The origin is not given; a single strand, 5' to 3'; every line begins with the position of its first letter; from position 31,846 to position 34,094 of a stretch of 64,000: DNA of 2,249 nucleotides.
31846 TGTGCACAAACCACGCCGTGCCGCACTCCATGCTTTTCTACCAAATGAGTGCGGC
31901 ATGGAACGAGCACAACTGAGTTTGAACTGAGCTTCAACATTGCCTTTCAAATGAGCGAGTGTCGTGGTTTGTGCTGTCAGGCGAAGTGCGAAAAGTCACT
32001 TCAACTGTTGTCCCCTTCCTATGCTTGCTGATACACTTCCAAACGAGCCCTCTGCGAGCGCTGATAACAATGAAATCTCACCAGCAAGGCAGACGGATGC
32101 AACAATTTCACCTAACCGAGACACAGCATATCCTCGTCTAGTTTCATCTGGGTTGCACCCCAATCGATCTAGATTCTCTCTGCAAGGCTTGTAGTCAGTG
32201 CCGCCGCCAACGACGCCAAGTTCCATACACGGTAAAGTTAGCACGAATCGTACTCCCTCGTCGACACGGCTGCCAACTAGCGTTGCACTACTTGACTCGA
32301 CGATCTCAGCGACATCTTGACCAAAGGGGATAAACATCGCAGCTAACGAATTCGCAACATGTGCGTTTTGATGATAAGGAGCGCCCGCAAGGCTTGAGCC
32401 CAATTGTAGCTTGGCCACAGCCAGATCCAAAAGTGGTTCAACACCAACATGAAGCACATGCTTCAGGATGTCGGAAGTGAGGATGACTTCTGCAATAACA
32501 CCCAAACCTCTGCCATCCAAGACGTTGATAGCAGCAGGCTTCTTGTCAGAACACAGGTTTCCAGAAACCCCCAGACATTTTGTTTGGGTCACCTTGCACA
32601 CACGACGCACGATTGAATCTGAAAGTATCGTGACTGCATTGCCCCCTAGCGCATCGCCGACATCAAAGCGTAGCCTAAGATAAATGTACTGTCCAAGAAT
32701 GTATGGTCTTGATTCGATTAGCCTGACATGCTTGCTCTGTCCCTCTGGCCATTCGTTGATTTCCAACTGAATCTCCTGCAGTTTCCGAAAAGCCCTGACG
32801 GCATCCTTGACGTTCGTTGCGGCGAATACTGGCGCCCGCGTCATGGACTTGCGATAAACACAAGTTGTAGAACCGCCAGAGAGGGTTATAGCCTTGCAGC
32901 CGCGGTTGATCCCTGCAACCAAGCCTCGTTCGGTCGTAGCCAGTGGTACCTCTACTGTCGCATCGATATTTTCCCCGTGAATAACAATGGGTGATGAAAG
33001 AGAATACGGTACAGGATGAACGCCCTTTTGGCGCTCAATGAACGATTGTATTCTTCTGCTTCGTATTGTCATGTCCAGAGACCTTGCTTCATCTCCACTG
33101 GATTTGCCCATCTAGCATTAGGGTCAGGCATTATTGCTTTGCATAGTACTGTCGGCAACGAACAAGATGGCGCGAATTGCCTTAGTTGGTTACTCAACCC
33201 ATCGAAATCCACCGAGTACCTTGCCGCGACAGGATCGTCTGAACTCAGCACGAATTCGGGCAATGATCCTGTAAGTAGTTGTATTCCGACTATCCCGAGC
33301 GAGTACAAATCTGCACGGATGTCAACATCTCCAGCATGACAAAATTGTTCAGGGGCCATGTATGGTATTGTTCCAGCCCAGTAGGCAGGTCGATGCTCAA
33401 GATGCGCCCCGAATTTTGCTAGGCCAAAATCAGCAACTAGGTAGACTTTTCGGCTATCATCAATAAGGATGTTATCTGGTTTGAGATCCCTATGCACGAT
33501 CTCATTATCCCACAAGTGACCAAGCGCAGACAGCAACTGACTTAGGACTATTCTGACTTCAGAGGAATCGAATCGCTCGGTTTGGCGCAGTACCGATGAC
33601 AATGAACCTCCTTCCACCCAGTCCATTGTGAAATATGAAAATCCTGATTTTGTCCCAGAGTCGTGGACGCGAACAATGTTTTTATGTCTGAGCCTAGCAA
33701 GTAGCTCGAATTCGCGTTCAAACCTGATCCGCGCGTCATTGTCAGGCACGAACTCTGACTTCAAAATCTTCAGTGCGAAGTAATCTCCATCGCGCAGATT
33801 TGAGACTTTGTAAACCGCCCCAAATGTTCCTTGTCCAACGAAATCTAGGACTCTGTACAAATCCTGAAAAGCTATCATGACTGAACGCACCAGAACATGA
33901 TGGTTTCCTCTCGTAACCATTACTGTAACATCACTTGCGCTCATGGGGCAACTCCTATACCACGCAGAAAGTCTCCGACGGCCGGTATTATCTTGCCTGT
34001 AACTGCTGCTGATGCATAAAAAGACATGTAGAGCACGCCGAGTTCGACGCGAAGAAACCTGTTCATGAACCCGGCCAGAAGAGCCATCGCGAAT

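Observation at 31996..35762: Mid-window four-gene, translationally coupled operon (2-TM protein, TctA/DUF112-like permease, Hanks kinase, HMG-CoA-reductase homologue) with no described counterpart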

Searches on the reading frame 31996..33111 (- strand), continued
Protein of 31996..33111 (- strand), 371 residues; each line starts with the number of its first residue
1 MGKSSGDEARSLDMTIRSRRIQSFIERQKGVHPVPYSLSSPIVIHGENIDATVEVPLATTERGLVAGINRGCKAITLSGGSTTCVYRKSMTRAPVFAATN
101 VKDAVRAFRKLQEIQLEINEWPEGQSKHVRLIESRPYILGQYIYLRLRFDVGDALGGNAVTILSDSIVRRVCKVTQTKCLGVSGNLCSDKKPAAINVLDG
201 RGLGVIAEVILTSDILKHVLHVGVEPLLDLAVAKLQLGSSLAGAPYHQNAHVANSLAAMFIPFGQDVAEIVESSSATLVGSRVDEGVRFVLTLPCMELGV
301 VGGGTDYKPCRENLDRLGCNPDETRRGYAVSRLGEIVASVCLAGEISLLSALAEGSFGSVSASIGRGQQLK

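Call 87: search_protein_families(library=pfam, proteins=[L175:2832-3401:+, L175:3474-3707:+, L175:2-283:+, L176:3-2018:+, L174:991-3138:+, L175:1355-2830:+], max_evalue=1)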
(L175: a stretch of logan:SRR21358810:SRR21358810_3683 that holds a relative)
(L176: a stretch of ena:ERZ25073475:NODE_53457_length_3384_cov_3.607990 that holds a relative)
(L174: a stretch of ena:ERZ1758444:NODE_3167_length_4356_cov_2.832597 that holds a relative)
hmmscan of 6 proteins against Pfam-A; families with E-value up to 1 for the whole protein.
L175:2832-3401:+ (189 aa): 0 families

L175:3474-3707:+ (77 aa): 0 families

L175:2-283:+ (93 aa): 0 families

L176:3-2018:+ (671 aa): 1 family
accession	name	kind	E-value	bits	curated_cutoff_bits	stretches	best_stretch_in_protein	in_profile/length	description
PF00288.32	GHMP_kinases_N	-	0.0034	18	22.3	1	313-347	16-50/87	GHMP kinases N terminal domain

L174:991-3138:+ (715 aa): 1 family
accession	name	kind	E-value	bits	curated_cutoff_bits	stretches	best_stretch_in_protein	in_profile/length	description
PF00288.32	GHMP_kinases_N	-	2.9e-05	24.6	22.3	1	321-362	12-52/87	GHMP kinases N terminal domain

L175:1355-2830:+ (491 aa): 6 families
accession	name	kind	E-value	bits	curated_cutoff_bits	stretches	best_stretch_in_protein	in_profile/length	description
PF01154.23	HMG_CoA_synt_N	-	5e-08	33.5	25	1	55-177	47-171/174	Hydroxymethylglutaryl-coenzyme A synthase N terminal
PF08540.16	HMG_CoA_synt_C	-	1.6e-07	31.7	25.1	1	268-330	140-207/280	Hydroxymethylglutaryl-coenzyme A synthase C terminal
PF08541.16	ACP_syn_III_C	-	0.00029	21.4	26.6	1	279-320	43-86/90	3-Oxoacyl-[acyl-carrier-protein (ACP)] synthase III C terminal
PF00109.32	ketoacyl-synt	-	0.00038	20.6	20.8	1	102-166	149-215/252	Beta-ketoacyl synthase, N-terminal domain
PF08545.16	ACP_syn_III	-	0.00057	20.2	24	1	120-178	2-64/80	3-Oxoacyl-[acyl-carrier-protein (ACP)] synthase III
PF00108.29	Thiolase_N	-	0.022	14.6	26.4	1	62-152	24-112/260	Thiolase, N-terminal domain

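Call 89: search_protein_families(library=padloc, proteins=[L175:2832-3401:+, L175:2760-3401:+, L175:3474-3707:+, L174:991-3138:+, L176:3-2018:+], max_evalue=0.1)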
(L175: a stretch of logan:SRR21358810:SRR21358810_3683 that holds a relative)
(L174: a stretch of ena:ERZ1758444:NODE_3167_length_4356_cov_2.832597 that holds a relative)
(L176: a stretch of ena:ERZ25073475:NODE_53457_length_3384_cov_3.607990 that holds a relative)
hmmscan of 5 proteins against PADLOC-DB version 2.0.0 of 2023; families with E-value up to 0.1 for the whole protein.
L175:2832-3401:+ (189 aa): 4 families
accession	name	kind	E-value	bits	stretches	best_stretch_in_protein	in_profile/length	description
PDLC02364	PycTM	-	1.6e-10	39.6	1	7-181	6-148/160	-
PDLC02365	PycTM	-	2.8e-06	25.7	1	8-91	3-82/165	-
PDLC00700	Effector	-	0.0054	14.7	1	22-86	20-82/173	2TM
PDLC02363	PycTM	-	0.053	11.4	0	9-181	8-148/154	-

L175:2760-3401:+ (213 aa): 4 families
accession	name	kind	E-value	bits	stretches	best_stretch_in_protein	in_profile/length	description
PDLC02364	PycTM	-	2.4e-10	39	1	31-205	6-148/160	-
PDLC02365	PycTM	-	3.7e-06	25.4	1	32-115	3-82/165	-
PDLC00700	Effector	-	0.0078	14.2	1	46-110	20-82/173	2TM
PDLC02363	PycTM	-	0.065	11.1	0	33-204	8-147/154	-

L175:3474-3707:+ (77 aa): 0 families

L174:991-3138:+ (715 aa): 0 families

L176:3-2018:+ (671 aa): 0 families

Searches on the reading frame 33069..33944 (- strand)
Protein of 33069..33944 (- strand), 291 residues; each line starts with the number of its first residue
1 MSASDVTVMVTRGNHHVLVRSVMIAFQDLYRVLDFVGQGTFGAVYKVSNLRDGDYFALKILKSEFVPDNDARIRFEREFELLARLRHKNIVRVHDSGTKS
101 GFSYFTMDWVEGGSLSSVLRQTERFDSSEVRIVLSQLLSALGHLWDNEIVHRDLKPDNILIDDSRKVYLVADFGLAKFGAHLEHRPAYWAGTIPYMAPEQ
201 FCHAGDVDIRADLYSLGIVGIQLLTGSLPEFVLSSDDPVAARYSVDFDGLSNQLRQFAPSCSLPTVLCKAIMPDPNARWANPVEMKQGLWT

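Call 3: search_protein_families(library=pfam, proteins=[window:33069-33944:-], max_evalue=0.01)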
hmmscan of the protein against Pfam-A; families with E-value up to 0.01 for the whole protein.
window:33069-33944:- (291 aa): 6 families
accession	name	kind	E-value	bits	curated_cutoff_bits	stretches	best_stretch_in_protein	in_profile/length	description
PF00069.31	Pkinase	-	2.3e-46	158.8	31.7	1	30-229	1-196/263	Protein kinase domain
PF07714.23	PK_Tyr_Ser-Thr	-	1.3e-26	93.9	23.1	1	35-229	6-204/258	Protein tyrosine and serine/threonine kinase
PF01636.29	APH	-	1.2e-08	35.4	23.2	1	131-179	147-200/239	Phosphotransferase enzyme family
PF03109.22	ABC1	-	1.1e-05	25.2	22.9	1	102-177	142-215/244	ABC1 atypical kinase-like domain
PF17667.7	Pkinase_fungal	-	0.00019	20.8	24.1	1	132-202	290-366/387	Fungal protein kinase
PF01163.29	RIO1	-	0.0016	18.5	22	1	68-170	48-146/187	RIO domain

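Call 4: search_protein_families(library=padloc, proteins=[window:33069-33944:-], max_evalue=0.01)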
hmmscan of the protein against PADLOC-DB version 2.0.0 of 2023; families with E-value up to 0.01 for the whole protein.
window:33069-33944:- (291 aa): 36 families (the best 25 are shown)
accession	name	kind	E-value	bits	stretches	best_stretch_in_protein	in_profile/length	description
PDLC04042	PD-T4-6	-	5.5e-57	191.6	1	27-288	8-268/292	-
PDLC04138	mad6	-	2e-56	190.2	1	26-229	49-255/659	mads_6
PDLC04053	PD-T4-6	-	2.6e-51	173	1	30-287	11-266/311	-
PDLC04047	PD-T4-6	-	1.6e-49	166.8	1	26-289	8-269/327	-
PDLC04060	PD-T4-6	-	6e-49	165.2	1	26-287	6-264/486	-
PDLC04061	PD-T4-6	-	6.1e-49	165.9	1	26-287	14-278/510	-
PDLC04054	PD-T4-6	-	1.4e-46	157.6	1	30-285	12-266/347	-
PDLC04043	PD-T4-6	-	1.6e-44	150.7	1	29-281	16-266/452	-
PDLC04039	PD-T4-6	-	1.7e-41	140.7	1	28-283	14-266/458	-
PDLC04041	PD-T4-6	-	2.2e-40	137.2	1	12-231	12-235/443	-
PDLC04055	PD-T4-6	-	5.1e-40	135.7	1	30-289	72-332/496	-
PDLC04048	PD-T4-6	-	4.9e-39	132.7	1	26-231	8-212/354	-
PDLC04052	PD-T4-6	-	4.9e-38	129.5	1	25-289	6-273/496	-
PDLC04057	PD-T4-6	-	1.3e-37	127.8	1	29-289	9-267/443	-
PDLC04040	PD-T4-6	-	1.9e-35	120.6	1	36-289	2-262/547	-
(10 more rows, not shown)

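Call 5: search_protein_families(library=ncbifam, proteins=[window:33069-33944:-], max_evalue=0.01)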
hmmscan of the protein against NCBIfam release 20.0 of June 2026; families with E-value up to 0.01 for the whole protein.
window:33069-33944:- (291 aa): 20 families
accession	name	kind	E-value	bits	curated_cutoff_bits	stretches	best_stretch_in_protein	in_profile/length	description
NF033483.0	PknB_PASTA_kin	equivalog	4.4e-52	177.9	450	1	27-288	6-264/563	Stk1 family PASTA domain-containing Ser/Thr kinase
NF047741.1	antiphage_MADS6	equivalog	2e-39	135.6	460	2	133-285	304-453/612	methylation-associated defense system protein kinase MAD6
NF052427.1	StpK7MSMEG_1200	equivalog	3.2e-33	115.1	900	1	30-280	9-256/601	serine/threonine protein kinase StpK7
TIGR03903.1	TOMM_kin_cyc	equivalog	1.3e-26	92.9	705.75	1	56-227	6-186/1267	TOMM system kinase/cyclase fusion protein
NF038150.1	lanthi_synth_IV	equivalog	5.8e-21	74.5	650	1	27-280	188-445/851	class IV lanthionine synthetase LanL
NF033442.0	BREX_PglW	equivalog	9.5e-21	73.3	990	1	27-285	511-762/1391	BREX system serine/threonine kinase PglW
NF009651.0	PRK13184.1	equivalog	1.1e-19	69.9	839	1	30-287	4-285/932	serine/threonine-protein kinase PknD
NF043056.1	T4SS_LegK1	equivalog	3.3e-18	65.5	550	1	35-219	78-279/516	Dot/Icm T4SS effector kinase LegK1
NF053615.1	SerThrKinAfsKStmc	equivalog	1.9e-16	59.9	1300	1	30-261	15-246/809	protein serine/threonine kinase AfsK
NF038151.1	lanthi_synth_III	equivalog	1.5e-13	50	575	1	30-231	222-430/833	class III lanthionine synthetase LanKC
NF058632.1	SerThrKinPrkT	equivalog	3.9e-09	35.9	280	1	28-166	21-155/322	serine/threonine protein kinase PrkT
TIGR03724.2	arch_bud32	equivalog_domain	2.8e-08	33.5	125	1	74-184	39-139/193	KEOPS complex kinase/ATPase Bud32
NF011463.0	PRK14879.1-4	equivalog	5.9e-07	29.1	188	1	72-184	62-168/237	Kae1-associated kinase Bud32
NF007174.0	PRK09605.1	equivalog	1.6e-06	26.9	447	1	62-185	367-482/535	bifunctional N(6)-L-threonylcarbamoyladenine synthase/serine/threonine protein kinase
NF011464.0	PRK14879.1-7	equivalog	2e-06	27.7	246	1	78-185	56-158/221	Kae1-associated kinase Bud32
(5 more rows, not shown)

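Call 46: search_solved_structures(query=window:33069-33944:-, max_evalue=1e-30)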
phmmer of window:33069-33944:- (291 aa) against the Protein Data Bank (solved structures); distinct sequences matched with E-value up to 1e-30: 11.
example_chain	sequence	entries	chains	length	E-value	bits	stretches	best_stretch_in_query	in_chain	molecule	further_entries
2z7q_A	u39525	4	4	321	1.3e-31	113.2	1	15-229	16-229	Ribosomal protein S6 kinase alpha-1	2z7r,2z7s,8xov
7opo_A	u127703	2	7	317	1.3e-31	113.1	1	24-229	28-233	Ribosomal protein S6 kinase alpha-3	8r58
8xfy_A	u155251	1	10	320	1.4e-31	113.1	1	25-229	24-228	Ribosomal protein S6 kinase alpha-3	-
4nus_A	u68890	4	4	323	1.4e-31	113.1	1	24-229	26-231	Ribosomal protein S6 kinase alpha-3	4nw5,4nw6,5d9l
5d9k_A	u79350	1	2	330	1.5e-31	113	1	24-229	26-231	Ribosomal protein S6 kinase alpha-3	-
4el9_A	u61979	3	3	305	1.8e-31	112.7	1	27-229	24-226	Ribosomal protein S6 kinase alpha-3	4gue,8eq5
3ubd_A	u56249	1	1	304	1.8e-31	112.7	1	27-229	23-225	Ribosomal protein S6 kinase alpha-3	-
3g51_A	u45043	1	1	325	2.1e-31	112.5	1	27-229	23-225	Ribosomal protein S6 kinase alpha-3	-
3f69_A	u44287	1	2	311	2.6e-31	112.2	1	27-288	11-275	Serine/threonine-protein kinase pknB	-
3f61_A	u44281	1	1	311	6.4e-31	110.9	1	27-288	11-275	Serine/threonine-protein kinase pknB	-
3ori_A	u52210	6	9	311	7.7e-31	110.6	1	27-288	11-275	Serine/threonine protein kinase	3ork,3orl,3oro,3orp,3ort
